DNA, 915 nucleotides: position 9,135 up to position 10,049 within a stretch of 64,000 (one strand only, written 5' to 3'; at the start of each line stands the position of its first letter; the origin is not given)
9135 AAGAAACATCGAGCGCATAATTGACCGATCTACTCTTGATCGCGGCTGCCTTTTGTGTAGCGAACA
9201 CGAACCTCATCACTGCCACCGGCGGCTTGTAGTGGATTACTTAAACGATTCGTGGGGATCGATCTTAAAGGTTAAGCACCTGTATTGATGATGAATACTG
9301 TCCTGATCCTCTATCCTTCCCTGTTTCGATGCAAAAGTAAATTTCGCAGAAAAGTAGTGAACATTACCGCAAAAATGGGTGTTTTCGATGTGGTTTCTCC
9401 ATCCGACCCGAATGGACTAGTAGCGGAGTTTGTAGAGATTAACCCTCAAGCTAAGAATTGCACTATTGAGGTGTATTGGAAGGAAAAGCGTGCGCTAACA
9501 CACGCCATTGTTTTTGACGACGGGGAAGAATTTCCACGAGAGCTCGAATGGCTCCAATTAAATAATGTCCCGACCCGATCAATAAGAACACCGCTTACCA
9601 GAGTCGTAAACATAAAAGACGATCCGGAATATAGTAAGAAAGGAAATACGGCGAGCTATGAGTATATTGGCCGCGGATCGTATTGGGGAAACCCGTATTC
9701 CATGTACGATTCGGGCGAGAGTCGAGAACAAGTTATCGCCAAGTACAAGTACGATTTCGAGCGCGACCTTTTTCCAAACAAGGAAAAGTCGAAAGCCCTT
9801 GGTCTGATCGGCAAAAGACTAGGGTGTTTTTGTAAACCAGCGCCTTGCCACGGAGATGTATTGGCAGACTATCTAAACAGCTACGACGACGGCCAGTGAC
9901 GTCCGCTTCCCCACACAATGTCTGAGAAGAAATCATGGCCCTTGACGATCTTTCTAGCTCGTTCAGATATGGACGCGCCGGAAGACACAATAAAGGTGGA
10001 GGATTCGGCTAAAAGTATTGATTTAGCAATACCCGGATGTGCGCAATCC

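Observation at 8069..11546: Four-gene operon of uncharacterised families docked beside a type I R-M locus: candidate undescribed defence-type system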

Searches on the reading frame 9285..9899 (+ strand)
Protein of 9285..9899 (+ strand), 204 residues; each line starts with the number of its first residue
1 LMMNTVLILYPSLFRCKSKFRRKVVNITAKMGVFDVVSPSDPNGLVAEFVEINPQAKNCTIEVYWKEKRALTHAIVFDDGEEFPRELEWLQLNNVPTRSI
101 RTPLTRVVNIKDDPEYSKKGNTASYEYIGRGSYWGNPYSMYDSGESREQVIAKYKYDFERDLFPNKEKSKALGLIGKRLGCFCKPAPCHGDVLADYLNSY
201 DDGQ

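Call 5: search_protein_families(library=pfam, proteins=[window:9285-9899:+], max_evalue=0.01)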
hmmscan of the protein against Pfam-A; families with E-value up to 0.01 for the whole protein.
window:9285-9899:+ (204 aa): 2 families
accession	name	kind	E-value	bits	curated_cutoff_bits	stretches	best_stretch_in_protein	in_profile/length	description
PF22565.1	mSLOG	-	8.6e-31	106.7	27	1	3-108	1-105/105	Minimal SLOG domain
PF14216.11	DUF4326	-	3.1e-18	66.7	25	1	123-194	10-81/82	Domain of unknown function (DUF4326)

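Call 6: search_protein_families(library=padloc, proteins=[window:9285-9899:+], max_evalue=0.01)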
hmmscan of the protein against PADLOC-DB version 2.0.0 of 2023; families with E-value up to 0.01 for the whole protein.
window:9285-9899:+ (204 aa): 0 families

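Call 7: search_protein_families(library=ncbifam, proteins=[window:9285-9899:+], max_evalue=0.01)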
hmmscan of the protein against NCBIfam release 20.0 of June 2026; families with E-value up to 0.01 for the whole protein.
window:9285-9899:+ (204 aa): 0 families

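Call 24: find_homologous_proteins(query=window:9288-9899:+, max_evalue=0.001)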
Query window:9288-9899:+ (203 aa): 1157 proteins with E <= 0.001 among 1221 candidates; the best 120 are listed.
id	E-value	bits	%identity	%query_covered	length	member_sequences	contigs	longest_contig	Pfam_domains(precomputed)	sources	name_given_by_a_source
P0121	3.9e-136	469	100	100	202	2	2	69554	PF14216.13,PF22565.2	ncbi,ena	-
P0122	1.1e-77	278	61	99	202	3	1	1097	PF14216.13,PF22565.2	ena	-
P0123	1.4e-76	275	58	100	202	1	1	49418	PF14216.13,PF22565.2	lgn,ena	-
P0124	2.6e-76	274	58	100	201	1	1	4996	PF14216.13,PF22565.2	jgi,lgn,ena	-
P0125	5.7e-76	273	57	99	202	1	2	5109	PF14216.13,PF22565.2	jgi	jgi:hypothetical protein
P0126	2.8e-75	271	60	100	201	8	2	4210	PF14216.13,PF22565.2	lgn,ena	-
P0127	4.1e-75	270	58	100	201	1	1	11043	PF14216.13,PF22565.2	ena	-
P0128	1.2e-74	268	58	100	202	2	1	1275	PF14216.13,PF22565.2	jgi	-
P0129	6.1e-74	266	56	100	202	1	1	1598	PF14216.13,PF22565.2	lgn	-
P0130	2.2e-73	264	56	100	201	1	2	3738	PF14216.13,PF22565.2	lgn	-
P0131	5.5e-73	263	58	100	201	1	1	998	PF14216.13,PF22565.2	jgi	-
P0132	1.3e-72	262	57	100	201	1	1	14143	PF14216.13,PF22565.2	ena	-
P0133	1.9e-72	261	57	100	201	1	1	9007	PF14216.13,PF22565.2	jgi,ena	-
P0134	2.1e-72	261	58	100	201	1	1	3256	PF14216.13,PF22565.2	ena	-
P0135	2.2e-72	261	58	100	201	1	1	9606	PF14216.13,PF22565.2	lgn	-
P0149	5.4e-71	257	56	100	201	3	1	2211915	PF14216.13,PF22565.2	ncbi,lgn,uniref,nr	ncbi:DUF4326 domain-containing protein [Thiomicrorhabdus sp. Milos-T2]|uniref:DUF4326 domain-contain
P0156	9.8e-71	256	58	100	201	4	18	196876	PF14216.13,PF22565.2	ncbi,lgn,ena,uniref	ncbi:DUF4326 domain-containing protein [Alteromonas australica]|uniref:DUF4326 domain-containing pro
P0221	3.0e-68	248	56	100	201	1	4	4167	PF14216.13,PF22565.2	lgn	-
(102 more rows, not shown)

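Call 26: find_related_loci(query=A2, collection=metagenome_contigs, flank=8000)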
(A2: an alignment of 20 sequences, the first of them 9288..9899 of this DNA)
Query A2 (203 aa) in metagenome_contigs; peptide patterns used: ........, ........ (x = any residue, [..] = any of these).
600 stretches matched a pattern (row limit reached: there are more); 516 encode a relative of the query (tblastn E <= 1e-3); the best 80 are kept; 80 distinct loci.
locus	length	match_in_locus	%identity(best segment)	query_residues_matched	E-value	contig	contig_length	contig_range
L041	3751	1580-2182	58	2-203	3e-80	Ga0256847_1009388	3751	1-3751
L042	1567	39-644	59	1-203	3e-81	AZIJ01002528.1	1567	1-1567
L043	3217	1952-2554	57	2-203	5e-77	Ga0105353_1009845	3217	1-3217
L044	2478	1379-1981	56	2-203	3e-78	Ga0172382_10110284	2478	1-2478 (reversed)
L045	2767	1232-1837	58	1-203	1e-77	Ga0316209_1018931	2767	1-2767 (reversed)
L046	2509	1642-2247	59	1-203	1e-77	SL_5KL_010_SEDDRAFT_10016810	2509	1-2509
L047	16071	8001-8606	58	1-203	1e-75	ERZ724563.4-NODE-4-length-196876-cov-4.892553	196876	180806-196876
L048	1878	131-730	56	2-202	1e-77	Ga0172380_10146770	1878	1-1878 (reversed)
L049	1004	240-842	55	2-203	8e-81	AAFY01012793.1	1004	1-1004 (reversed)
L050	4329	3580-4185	57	1-203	6e-75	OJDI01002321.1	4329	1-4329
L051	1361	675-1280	57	1-203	5e-79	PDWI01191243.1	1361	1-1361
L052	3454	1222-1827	58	1-203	2e-74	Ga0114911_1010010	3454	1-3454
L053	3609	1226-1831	58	1-203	2e-74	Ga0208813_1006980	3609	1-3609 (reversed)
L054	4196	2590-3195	56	1-203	8e-74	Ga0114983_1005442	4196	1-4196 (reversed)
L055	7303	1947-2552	56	1-203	1e-73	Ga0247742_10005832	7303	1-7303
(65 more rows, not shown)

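Call 27: find_related_loci(query=A2, collection=viral_contigs, flank=8000)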
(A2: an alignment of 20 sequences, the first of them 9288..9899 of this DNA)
Query A2 (203 aa) in viral_contigs; peptide patterns used: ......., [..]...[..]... (x = any residue, [..] = any of these).
282 stretches matched a pattern; 208 encode a relative of the query (tblastn E <= 1e-3); the best 80 are kept; 80 distinct loci.
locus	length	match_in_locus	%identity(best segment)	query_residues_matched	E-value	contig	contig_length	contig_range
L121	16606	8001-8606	54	1-203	1e-69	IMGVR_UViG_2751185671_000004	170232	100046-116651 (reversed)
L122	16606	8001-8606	51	1-203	4e-68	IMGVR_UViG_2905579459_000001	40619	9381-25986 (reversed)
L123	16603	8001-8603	54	2-203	4e-67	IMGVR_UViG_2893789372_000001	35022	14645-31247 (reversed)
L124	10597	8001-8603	50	2-203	2e-60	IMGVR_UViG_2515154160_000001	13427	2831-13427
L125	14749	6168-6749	34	4-199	9e-26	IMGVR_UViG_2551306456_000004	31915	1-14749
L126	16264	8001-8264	42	104-201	5e-18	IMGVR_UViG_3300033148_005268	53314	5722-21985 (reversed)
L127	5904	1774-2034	44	104-198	2e-17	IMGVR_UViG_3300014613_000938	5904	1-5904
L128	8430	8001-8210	51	126-196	2e-17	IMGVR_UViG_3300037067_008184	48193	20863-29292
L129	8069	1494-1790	43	98-202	4e-17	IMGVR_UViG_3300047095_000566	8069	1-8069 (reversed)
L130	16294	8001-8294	47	91-200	5e-17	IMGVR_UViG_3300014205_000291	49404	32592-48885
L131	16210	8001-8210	51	126-196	7e-17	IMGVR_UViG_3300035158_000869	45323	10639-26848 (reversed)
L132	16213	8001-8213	51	126-200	7e-17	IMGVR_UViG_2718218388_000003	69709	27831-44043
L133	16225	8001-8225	49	126-201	1e-16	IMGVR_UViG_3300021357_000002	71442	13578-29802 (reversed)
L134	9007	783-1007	51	126-201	1e-16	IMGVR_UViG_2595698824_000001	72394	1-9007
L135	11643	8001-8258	44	104-198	1e-16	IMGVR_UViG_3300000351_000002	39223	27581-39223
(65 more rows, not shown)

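Call 30: find_encoding_contigs(protein=P0156, flank=8000, max_places=6)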
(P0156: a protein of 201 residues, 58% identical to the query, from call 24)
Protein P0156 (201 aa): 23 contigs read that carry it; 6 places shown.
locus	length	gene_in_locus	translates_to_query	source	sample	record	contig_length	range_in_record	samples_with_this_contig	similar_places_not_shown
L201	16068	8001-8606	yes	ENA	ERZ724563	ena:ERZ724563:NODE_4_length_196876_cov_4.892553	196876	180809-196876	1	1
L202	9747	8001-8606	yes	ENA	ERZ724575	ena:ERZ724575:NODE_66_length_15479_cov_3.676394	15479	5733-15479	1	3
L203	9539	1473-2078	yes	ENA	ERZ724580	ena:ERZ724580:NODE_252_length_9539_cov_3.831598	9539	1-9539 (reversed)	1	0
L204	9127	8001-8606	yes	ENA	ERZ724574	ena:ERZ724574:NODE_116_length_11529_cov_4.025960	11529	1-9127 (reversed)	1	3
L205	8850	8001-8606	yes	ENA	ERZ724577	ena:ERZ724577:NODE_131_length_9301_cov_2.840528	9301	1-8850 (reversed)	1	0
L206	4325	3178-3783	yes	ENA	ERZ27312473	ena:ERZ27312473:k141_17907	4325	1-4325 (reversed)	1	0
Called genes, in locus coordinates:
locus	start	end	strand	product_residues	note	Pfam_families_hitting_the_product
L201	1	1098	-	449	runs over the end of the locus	PF01979:Amidohydro_1, PF07969:Amidohydro_3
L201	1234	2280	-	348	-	PF00291:PALP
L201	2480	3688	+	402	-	PF03372:Exo_endo_phos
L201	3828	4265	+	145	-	PF09945:DUF2177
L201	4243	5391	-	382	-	PF00487:FA_desaturase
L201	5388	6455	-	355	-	PF00970:FAD_binding_6, PF00175:NAD_binding_1, PF08030:NAD_binding_6 (faint)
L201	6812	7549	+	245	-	PF22557:DuOB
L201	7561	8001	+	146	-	PF04343:DUF488, PF22751:DUF488-N3a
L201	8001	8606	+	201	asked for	PF22565:mSLOG, PF14216:DUF4326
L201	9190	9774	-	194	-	PF01548:DEDD_Tnp_IS110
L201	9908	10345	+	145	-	-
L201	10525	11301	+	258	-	-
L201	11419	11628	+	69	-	-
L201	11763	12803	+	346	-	PF18145:SAVED (weak)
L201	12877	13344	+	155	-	PF18736:pEK499_p136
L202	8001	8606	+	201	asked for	PF22565:mSLOG, PF14216:DUF4326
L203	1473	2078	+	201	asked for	PF22565:mSLOG, PF14216:DUF4326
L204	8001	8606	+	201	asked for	PF22565:mSLOG, PF14216:DUF4326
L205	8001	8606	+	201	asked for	PF22565:mSLOG, PF14216:DUF4326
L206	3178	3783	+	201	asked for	PF22565:mSLOG, PF14216:DUF4326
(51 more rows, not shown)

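Call 31: find_encoding_contigs(protein=P0149, flank=8000, max_places=3)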
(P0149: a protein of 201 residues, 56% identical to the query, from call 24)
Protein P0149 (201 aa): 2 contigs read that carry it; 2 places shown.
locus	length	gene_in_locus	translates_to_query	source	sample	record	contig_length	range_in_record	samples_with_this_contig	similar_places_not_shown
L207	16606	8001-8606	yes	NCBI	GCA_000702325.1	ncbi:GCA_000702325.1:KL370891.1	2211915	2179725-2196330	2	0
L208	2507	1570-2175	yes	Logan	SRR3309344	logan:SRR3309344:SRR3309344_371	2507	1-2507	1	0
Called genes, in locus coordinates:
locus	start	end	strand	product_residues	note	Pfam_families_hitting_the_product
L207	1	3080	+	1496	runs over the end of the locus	PF00310:GATase_2, PF04898:Glu_syn_central, PF01645:Glu_synthase, PF01493:GXGXG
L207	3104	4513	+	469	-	PF14691:Fer4_20, PF00743:FMO-like (faint), PF01494:FAD_binding_3 (weak), PF01946:Thi4 (weak), PF07992:Pyr_redox_2, PF00070:Pyr_redox (faint), PF12831:FAD_oxidored (weak), PF13450:NAD_binding_8 (weak), +1 more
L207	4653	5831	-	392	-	PF02661:Fic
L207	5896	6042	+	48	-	-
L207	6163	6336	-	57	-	PF13495:Phage_int_SAM_4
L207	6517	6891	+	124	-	-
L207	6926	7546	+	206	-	PF22557:DuOB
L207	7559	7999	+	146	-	PF04343:DUF488, PF22751:DUF488-N3a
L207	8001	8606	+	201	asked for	PF22565:mSLOG, PF14216:DUF4326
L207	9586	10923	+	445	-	PF03222:Trp_Tyr_perm (weak), PF13520:AA_permease_2, PF00324:AA_permease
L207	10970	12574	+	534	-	PF01645:Glu_synthase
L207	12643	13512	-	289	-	PF00126:HTH_1, PF03466:LysR_substrate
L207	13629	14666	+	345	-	PF03601:Cons_hypoth698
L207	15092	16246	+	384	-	PF14294:DUF4372, PF01609:DDE_Tnp_1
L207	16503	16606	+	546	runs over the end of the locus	PF02878:PGM_PMM_I, PF02879:PGM_PMM_II, PF02880:PGM_PMM_III, PF00408:PGM_PMM_IV (weak)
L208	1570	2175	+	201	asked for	PF22565:mSLOG, PF14216:DUF4326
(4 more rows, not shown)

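Call 38: search_solved_structures(query=A2, max_evalue=1)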
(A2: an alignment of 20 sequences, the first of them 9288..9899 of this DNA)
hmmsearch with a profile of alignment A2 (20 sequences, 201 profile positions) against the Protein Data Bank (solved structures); distinct sequences matched with E-value up to 1: 1.
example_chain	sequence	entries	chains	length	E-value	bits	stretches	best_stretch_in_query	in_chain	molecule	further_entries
2r96_A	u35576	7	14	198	0.5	13.2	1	1-80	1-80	Flavoprotein WrbA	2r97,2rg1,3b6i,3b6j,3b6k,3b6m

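Call 59: search_protein_families(library=pfam, alignment_id=A6, max_evalue=0.00001)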
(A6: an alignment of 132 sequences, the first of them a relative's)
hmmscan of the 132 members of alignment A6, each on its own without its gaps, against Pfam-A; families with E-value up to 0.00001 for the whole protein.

A. member 1, L041:2414-3259:+ (282 aa): 2 families
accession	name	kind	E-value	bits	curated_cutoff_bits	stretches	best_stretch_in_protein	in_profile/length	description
PF04986.18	Y2_Tnp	-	2.4e-34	119.4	20.9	1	134-280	1-146/183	Putative transposase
PF14319.11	Zn_Tnp_IS91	-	1.6e-24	86.1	26.3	1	16-105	1-90/90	Transposase zinc-binding domain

B. families by the number of members that match (of 132 scanned): 89 families (the first 25 are shown)
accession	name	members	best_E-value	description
PF04471.18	Mrr_cat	3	3.5e-12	Restriction endonuclease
PF00589.27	Phage_integrase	2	1.9e-40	Phage integrase family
PF00990.26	GGDEF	2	1e-36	Diguanylate cyclase, GGDEF domain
PF13495.12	Phage_int_SAM_4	2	2e-30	Phage integrase, N-terminal SAM-like domain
PF00078.32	RVT_1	2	3.6e-23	Reverse transcriptase (RNA-dependent DNA polymerase)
PF01381.28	HTH_3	2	1.3e-16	Helix-turn-helix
PF01850.27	PIN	2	2.5e-12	PIN domain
PF13560.12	HTH_31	2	1.5e-11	Helix-turn-helix domain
PF03787.20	RAMPs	2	2.2e-11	RAMP superfamily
PF07728.20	AAA_5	2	6.7e-07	AAA domain (dynein-related subfamily)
PF10123.14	Mu-like_Pro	1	8.9e-89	Mu-like prophage I protein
PF00158.32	Sigma54_activat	1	1.2e-69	Sigma-54 interaction domain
PF00144.29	Beta-lactamase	1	1.3e-69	Beta-lactamase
PF00176.29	SNF2-rel_dom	1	1.5e-66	SNF2-related domain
PF00563.25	EAL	1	1e-64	EAL domain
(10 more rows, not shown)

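Call 60: search_protein_families(library=padloc, alignment_id=A6, max_evalue=0.00001)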
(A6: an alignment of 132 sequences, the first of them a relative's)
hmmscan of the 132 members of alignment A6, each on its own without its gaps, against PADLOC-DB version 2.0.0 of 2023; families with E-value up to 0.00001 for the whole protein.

A. member 1, L041:2414-3259:+ (282 aa): 0 families

B. families by the number of members that match (of 132 scanned): 204 families (the first 25 are shown)
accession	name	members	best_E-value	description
PDLC04547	PDC-M26A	3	5.1e-42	-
PDLC02960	RT-Protease_XI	2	2.4e-34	single gene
PDLC02959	RT-Protease_XI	2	3e-34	single gene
PDLC02948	RT_IX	2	1.2e-30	-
PDLC01445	Cmr1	2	7.7e-17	"CAS-III-B,CAS-III-C; effector_G7"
PDLC02936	RT_I-A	2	1.9e-15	-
PDLC01016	Csm3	2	6.8e-11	Csm3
PDLC04715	PDC-M58A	2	1.4e-10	-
PDLC01724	typeIV_Cas7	2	4e-08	Csf2_0_IV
PDLC03951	RmrA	2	6.4e-08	-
PDLC00976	Cmr1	2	1.9e-07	Cmr1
PDLC01270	Cmr1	2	2e-06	"CAS-III-B,CAS-III-C; effector_G7"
PDLC03301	MTase_II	1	3.8e-240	Type II methyltransferase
PDLC01995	RtcR_PspF2--CARF_AAA_HTH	1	2.8e-135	-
PDLC00633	ZorD1|ZorD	1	1.7e-132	"SWI2/SNF2 helicase, Mrr-like nuclease"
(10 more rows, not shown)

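Call 73: search_dna_similar(query=window:9288-9896:+, collection=plasmids, mode=protein, max_rows=12)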
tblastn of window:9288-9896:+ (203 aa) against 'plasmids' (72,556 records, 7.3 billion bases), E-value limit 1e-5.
Records with a match: 36; places in all: 36; records where one place covers at least 80% of the query: 21.
Best place of each record, by identity: <60% 36.
By first word of the organism name: Citrobacter 6; Acinetobacter 4; Klebsiella 3; Salmonella 3; Bradyrhizobium 3; Moraxella 2; Methylobacterium 2; Haladaptatus 2; Aeromonas 1; Leclercia 1; and 9 more.
By predicted mobility (MOB-suite, as given by PLSDB): non-mobilizable 21; mobilizable 8; conjugative 7.
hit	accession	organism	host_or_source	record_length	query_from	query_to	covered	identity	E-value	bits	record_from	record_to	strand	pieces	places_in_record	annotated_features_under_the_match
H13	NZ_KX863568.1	Citrobacter freundii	environmental; wetland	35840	1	203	100%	55.2%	6e-68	231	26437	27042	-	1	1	DUF4326 domain-containing protein | DUF488 domain-containing protein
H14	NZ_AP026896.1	Aeromonas caviae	Microbe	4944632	1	203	100%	53.7%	6e-68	231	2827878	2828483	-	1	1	none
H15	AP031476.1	Moraxella osloensis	Homo sapiens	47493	1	202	100%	51.5%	5e-55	194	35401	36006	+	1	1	hypothetical protein (x2)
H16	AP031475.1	Moraxella osloensis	-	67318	1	202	100%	51.5%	5e-55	194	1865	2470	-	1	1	hypothetical protein (x2)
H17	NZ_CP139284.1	Acinetobacter pittii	Homo sapiens,Catheter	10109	1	203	100%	43.6%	9e-47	171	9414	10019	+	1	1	DUF4326 domain-containing protein | DUF488 domain-containing protein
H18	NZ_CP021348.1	Acinetobacter baumannii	Homo sapiens,blood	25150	1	203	100%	43.6%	9e-47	171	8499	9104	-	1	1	DUF4326 domain-containing protein | DUF488 domain-containing protein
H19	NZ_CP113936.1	Acinetobacter sp. ESL0695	Melipona lateralis,Rain forest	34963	1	203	100%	43.1%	2e-46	169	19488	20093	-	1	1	DUF4326 domain-containing protein | DUF488 domain-containing protein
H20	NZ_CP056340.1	Citrobacter freundii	culture,Wastewater effluent sample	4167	1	203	100%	42.4%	8e-48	174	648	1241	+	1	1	DUF4326 domain-containing protein | DUF488 domain-containing protein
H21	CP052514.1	Klebsiella pneumoniae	Homo sapiens,blood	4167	1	203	100%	42.4%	8e-48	174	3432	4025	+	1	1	record has no annotation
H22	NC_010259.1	Salmonella enterica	-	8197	1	203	100%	42.4%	8e-48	174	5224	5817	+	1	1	DUF4326 domain-containing protein | DUF488 domain-containing protein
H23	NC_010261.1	Klebsiella pneumoniae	-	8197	1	203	100%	41.9%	4e-47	172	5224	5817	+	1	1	DUF4326 domain-containing protein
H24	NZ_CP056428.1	Klebsiella pneumoniae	culture,Wastewater influent sample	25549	1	203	100%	35.4%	6e-21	97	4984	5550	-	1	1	DUF4326 domain-containing protein | DUF488 domain-containing protein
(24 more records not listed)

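Call 76: get_annotated_region(hit=H13, flank=7000)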
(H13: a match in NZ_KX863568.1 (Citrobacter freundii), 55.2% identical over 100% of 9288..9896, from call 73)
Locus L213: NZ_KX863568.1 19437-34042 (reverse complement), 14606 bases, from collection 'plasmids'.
description: Citrobacter freundii strain AtetA plasmid pLNU-11, complete sequence
organism: Citrobacter freundii (NCBI taxid 546)
taxonomy: Bacteria; Pseudomonadota; Gammaproteobacteria; Enterobacterales; Enterobacteriaceae; Citrobacter; Citrobacter freundii
host: -; source: environmental; wetland; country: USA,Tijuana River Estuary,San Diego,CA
typing (MOB-suite, as given by PLSDB): mobilizable; replicon IncP; relaxase MOBQ
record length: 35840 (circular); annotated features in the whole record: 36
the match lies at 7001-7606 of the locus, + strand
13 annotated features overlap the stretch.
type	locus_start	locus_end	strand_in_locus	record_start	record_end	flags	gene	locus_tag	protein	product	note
CDS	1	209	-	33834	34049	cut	-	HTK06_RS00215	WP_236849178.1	hypothetical protein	-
CDS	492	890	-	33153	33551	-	-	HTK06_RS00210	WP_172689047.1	tyrosine-type recombinase/integrase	GO:0015074 - DNA integration [Evidence IEA]; GO:0006310 - DNA recombination [Evidence IEA]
CDS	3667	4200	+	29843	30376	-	-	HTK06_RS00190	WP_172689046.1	hypothetical protein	-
CDS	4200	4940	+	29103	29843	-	-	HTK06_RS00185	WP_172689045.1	hypothetical protein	-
CDS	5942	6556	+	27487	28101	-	-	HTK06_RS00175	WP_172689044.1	hypothetical protein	-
CDS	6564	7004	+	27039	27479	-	-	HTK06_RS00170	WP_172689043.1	DUF488 domain-containing protein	-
CDS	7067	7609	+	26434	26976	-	-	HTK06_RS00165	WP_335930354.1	DUF4326 domain-containing protein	-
CDS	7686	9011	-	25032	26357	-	ltrA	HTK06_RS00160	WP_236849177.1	group II intron reverse transcriptase/maturase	GO:0000373 - Group II intron splicing [Evidence IEA]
CDS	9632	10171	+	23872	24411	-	-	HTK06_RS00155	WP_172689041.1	hypothetical protein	-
CDS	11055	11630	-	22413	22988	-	-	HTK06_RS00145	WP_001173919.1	recombinase family protein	GO:0006310 - DNA recombination [Evidence IEA]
CDS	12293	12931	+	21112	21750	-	-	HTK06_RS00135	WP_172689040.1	ParA family protein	-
CDS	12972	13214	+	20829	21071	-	-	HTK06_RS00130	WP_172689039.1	hypothetical protein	-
CDS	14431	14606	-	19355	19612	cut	-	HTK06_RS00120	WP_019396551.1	metal-sensing transcriptional repressor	-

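Call 84: search_protein_families(library=phrogs, proteins=[window:9288-9899:+], max_evalue=0.001)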
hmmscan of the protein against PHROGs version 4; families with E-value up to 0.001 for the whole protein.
window:9288-9899:+ (203 aa): 2 families
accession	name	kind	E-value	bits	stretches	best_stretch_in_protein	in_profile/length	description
phrog_464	-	unknown function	1.2e-27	98.3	1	101-199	189-288/322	unknown function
phrog_24867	-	DNA, RNA and nucleotide metabolism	2.4e-05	25.2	1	133-195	104-166/187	ribonucleotide reductase NrdA-like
